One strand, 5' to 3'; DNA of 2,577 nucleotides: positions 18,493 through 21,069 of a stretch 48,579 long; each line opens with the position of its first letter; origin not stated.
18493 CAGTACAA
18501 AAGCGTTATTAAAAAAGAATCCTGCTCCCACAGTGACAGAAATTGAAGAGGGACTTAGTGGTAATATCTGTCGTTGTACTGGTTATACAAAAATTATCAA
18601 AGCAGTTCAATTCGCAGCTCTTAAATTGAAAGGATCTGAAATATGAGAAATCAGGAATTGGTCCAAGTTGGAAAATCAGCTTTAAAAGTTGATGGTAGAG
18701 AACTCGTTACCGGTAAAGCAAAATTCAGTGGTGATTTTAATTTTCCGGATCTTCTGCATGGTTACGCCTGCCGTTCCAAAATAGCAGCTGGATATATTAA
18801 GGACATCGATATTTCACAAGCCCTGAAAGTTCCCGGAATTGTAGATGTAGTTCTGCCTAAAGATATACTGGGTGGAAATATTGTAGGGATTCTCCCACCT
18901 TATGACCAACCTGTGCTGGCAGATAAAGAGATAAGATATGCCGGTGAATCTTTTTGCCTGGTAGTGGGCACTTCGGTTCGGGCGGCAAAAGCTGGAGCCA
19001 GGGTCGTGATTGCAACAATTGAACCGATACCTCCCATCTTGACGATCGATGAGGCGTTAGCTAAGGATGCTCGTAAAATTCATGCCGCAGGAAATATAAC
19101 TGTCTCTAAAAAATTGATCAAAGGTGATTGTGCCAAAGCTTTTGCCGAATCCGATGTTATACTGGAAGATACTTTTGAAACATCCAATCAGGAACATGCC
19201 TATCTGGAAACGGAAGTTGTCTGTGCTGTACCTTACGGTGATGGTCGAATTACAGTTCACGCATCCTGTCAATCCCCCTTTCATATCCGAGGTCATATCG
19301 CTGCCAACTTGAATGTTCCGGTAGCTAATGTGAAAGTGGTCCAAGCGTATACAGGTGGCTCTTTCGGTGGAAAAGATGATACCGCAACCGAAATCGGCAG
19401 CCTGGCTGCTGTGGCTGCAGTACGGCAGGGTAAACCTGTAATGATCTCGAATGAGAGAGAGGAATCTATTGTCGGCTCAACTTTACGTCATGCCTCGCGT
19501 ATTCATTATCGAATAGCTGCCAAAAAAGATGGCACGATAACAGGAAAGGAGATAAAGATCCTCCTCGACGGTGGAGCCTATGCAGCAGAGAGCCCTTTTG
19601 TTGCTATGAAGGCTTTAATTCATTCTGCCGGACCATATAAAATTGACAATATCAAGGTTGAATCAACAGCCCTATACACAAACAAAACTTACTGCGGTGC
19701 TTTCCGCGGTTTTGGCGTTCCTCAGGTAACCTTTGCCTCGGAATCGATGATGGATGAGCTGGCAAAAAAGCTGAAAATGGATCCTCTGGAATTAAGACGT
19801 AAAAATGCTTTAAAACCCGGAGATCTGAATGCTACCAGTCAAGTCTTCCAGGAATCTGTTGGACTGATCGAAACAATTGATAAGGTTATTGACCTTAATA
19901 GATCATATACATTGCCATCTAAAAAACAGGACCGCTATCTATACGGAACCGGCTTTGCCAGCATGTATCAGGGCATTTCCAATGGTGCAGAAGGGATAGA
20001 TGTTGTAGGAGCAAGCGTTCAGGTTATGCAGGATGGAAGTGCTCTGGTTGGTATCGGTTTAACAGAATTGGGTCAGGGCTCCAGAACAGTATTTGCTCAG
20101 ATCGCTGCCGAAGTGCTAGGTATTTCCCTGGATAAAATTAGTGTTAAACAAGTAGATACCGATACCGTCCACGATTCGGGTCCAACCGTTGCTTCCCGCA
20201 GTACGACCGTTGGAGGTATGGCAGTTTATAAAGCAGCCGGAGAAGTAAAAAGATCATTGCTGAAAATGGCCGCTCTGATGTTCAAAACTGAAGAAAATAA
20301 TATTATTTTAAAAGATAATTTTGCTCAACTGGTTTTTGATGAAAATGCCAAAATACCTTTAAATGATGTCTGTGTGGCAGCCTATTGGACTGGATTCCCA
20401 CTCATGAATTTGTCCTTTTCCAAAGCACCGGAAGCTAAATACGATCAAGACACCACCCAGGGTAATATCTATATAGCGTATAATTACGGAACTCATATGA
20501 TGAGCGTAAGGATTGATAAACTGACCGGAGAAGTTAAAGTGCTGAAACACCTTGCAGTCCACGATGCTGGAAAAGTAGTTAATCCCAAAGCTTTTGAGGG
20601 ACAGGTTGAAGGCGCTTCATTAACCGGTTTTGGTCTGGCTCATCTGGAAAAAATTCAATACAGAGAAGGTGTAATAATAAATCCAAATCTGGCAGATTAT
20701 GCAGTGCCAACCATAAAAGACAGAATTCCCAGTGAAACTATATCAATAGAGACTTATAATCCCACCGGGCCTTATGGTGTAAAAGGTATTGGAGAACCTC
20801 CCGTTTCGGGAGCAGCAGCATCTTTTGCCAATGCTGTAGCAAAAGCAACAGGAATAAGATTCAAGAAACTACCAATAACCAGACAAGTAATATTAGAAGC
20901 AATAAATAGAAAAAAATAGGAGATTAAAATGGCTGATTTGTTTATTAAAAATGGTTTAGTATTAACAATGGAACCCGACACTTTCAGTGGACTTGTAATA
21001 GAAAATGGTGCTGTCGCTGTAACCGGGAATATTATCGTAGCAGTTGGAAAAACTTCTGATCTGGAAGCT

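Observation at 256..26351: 26-kb single-strand island combining a Mo-hydroxylase, twin PreA-like reductases, an ATP-dependent hydantoinase, an atypical transcarbamylase, an opine-DH-like enzyme and an IOR/ADP-forming acyl-CoA synthetase module: candidate undescribed anaerobic N-heterocycle/ureide fermentation system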

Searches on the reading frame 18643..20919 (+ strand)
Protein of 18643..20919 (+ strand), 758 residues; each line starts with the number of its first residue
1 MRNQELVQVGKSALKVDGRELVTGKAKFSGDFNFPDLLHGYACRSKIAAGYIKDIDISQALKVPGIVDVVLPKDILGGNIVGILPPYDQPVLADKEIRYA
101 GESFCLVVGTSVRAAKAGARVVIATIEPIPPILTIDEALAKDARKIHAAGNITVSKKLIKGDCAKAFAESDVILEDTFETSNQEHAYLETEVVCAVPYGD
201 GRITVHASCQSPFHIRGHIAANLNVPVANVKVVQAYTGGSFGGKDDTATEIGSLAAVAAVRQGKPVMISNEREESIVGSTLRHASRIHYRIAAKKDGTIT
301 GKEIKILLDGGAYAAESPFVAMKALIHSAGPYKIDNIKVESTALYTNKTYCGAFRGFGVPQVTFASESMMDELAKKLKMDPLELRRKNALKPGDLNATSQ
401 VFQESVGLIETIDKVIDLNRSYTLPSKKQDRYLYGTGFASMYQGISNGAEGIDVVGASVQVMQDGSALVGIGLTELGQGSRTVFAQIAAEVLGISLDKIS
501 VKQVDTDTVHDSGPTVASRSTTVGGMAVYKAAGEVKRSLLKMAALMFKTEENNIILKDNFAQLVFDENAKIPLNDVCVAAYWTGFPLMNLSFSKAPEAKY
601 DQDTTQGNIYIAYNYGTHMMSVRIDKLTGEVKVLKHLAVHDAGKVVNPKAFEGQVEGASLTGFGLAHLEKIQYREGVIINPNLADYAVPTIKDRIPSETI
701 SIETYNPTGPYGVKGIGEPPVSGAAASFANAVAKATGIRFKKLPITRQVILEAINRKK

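Call 4: search_protein_families(library=pfam, proteins=[window:18643-20919:+])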
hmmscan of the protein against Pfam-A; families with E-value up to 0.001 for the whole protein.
window:18643-20919:+ (758 aa): 3 families
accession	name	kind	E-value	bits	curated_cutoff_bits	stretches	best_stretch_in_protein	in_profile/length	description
PF02738.23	MoCoBD_1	-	1.7e-80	270.1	27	1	154-389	11-244/244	Molybdopterin cofactor-binding domain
PF20256.3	MoCoBD_2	-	7.4e-73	245.9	27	1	431-693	22-281/283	Molybdopterin cofactor-binding domain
PF01315.27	Ald_Xan_dh_C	-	4.7e-16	59.5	31.3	1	23-123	1-103/110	Aldehyde oxidase and xanthine dehydrogenase, a/b hammerhead domain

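Call 6: search_protein_families(library=ncbifam, proteins=[window:18643-20919:+])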
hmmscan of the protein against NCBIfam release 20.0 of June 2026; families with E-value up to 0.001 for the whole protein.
window:18643-20919:+ (758 aa): 13 families
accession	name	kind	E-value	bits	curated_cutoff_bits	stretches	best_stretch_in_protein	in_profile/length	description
NF043082.1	XdhA_XDHase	equivalog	4.4e-154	514.5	780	1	9-756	1-754/758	xanthine dehydrogenase subunit XdhA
NF007426.0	PRK09970.1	equivalog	1.4e-151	506.1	916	1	7-754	4-755/761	xanthine dehydrogenase molybdenum-binding subunit XdhA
TIGR03196.1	pucD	equivalog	6.9e-151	504.2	783.65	1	9-749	3-753/763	xanthine dehydrogenase subunit D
TIGR03194.1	4hydrxCoA_A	equivalog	1.3e-126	423.9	994.55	1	15-753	3-745/746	4-hydroxybenzoyl-CoA reductase subunit alpha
TIGR02965.1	xanthine_xdhB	equivalog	2.6e-120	402.9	849.5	1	20-735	12-732/758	xanthine dehydrogenase molybdopterin binding subunit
TIGR03311.1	Se_dep_XDH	equivalog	2.9e-114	383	830.45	2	7-543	160-682/848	selenium-dependent xanthine dehydrogenase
NF041018.1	glyceraldDH_alpha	equivalog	7.3e-111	371.8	790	1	9-750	3-740/741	glyceraldehyde dehydrogenase subunit alpha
NF045668.1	pterin_aldehy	equivalog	5e-109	365.7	1100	1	19-754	185-904/905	molybdopterin-dependent aldehyde oxidoreductase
NF040766.1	CODH_aero_grp5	exception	1.2e-94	318.1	950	1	9-747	5-778/785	aerobic carbon-monoxide dehydrogenase large subunit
NF041671.1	peri_hyde_PaoC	equivalog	3.2e-86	290.3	1180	1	8-755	17-732/735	aldehyde oxidoreductase molybdenum-binding subunit PaoC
TIGR03313.1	Se_sel_red_Mo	hypoth_equivalog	1.2e-80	271.4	1101.9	2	151-755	352-950/951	molybdopterin-dependent oxidoreductase Mo/Fe-S-binding subunit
TIGR02416.1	CO_dehy_Mo_lg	equivalog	2.7e-75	254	991.15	1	21-737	5-754/770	aerobic carbon-monoxide dehydrogenase large subunit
TIGR02969.1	mam_aldehyde_ox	subfamily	2.5e-69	234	1912.3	1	9-728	576-1273/1330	aldehyde oxidase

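Call 42: search_solved_structures(query=window:18643-20919:+, max_evalue=1e-40, show_alignments=1)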
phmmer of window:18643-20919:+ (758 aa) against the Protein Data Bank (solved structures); distinct sequences matched with E-value up to 1e-40: 40.
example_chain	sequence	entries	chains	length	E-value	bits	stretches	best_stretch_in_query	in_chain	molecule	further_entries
1jro_B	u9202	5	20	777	3.7e-83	283.1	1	9-395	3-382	xanthine dehydrogenase, chain B | XANTHINE DEHYDROGENASE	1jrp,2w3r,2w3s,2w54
3sr6_C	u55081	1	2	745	5.5e-83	282.6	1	45-729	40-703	Xanthine dehydrogenase/oxidase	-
3etr_C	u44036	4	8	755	5.8e-83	282.5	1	45-729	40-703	Xanthine dehydrogenase/oxidase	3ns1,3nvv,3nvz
3nrz_C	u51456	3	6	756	5.8e-83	282.5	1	45-729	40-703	Xanthine dehydrogenase/oxidase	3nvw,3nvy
3eub_C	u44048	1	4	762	6.1e-83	282.4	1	45-729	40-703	Xanthine dehydrogenase/oxidase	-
1fiq_C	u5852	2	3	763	6.1e-83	282.4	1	45-729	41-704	XANTHINE OXIDASE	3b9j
2w55_B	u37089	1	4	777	7e-83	282.2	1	9-395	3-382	XANTHINE DEHYDROGENASE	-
1n5x_A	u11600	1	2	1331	5.1e-82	279.4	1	45-729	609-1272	Xanthine Dehydrogenase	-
1fo4_A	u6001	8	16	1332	5.1e-82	279.4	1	45-729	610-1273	XANTHINE DEHYDROGENASE | Xanthine dehydrogenase/oxidase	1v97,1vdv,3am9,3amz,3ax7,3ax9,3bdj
3una_A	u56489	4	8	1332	5.2e-82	279.4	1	45-729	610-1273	Xanthine dehydrogenase/oxidase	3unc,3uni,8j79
3hrd_A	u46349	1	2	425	4.8e-80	272.8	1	8-415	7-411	Nicotinate dehydrogenase large molybdopterin subunit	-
1rm6_A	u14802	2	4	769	7.2e-79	269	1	9-757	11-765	4-hydroxybenzoyl-CoA reductase alpha subunit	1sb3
1sij_A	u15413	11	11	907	1.1e-78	268.3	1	22-534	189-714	Aldehyde oxidoreductase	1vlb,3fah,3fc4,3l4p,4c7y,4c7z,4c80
2ckj_A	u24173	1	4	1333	1.1e-77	265.1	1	45-729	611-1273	XANTHINE OXIDOREDUCTASE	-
2e1q_A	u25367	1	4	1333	5.3e-77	262.8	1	45-729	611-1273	Xanthine dehydrogenase/oxidase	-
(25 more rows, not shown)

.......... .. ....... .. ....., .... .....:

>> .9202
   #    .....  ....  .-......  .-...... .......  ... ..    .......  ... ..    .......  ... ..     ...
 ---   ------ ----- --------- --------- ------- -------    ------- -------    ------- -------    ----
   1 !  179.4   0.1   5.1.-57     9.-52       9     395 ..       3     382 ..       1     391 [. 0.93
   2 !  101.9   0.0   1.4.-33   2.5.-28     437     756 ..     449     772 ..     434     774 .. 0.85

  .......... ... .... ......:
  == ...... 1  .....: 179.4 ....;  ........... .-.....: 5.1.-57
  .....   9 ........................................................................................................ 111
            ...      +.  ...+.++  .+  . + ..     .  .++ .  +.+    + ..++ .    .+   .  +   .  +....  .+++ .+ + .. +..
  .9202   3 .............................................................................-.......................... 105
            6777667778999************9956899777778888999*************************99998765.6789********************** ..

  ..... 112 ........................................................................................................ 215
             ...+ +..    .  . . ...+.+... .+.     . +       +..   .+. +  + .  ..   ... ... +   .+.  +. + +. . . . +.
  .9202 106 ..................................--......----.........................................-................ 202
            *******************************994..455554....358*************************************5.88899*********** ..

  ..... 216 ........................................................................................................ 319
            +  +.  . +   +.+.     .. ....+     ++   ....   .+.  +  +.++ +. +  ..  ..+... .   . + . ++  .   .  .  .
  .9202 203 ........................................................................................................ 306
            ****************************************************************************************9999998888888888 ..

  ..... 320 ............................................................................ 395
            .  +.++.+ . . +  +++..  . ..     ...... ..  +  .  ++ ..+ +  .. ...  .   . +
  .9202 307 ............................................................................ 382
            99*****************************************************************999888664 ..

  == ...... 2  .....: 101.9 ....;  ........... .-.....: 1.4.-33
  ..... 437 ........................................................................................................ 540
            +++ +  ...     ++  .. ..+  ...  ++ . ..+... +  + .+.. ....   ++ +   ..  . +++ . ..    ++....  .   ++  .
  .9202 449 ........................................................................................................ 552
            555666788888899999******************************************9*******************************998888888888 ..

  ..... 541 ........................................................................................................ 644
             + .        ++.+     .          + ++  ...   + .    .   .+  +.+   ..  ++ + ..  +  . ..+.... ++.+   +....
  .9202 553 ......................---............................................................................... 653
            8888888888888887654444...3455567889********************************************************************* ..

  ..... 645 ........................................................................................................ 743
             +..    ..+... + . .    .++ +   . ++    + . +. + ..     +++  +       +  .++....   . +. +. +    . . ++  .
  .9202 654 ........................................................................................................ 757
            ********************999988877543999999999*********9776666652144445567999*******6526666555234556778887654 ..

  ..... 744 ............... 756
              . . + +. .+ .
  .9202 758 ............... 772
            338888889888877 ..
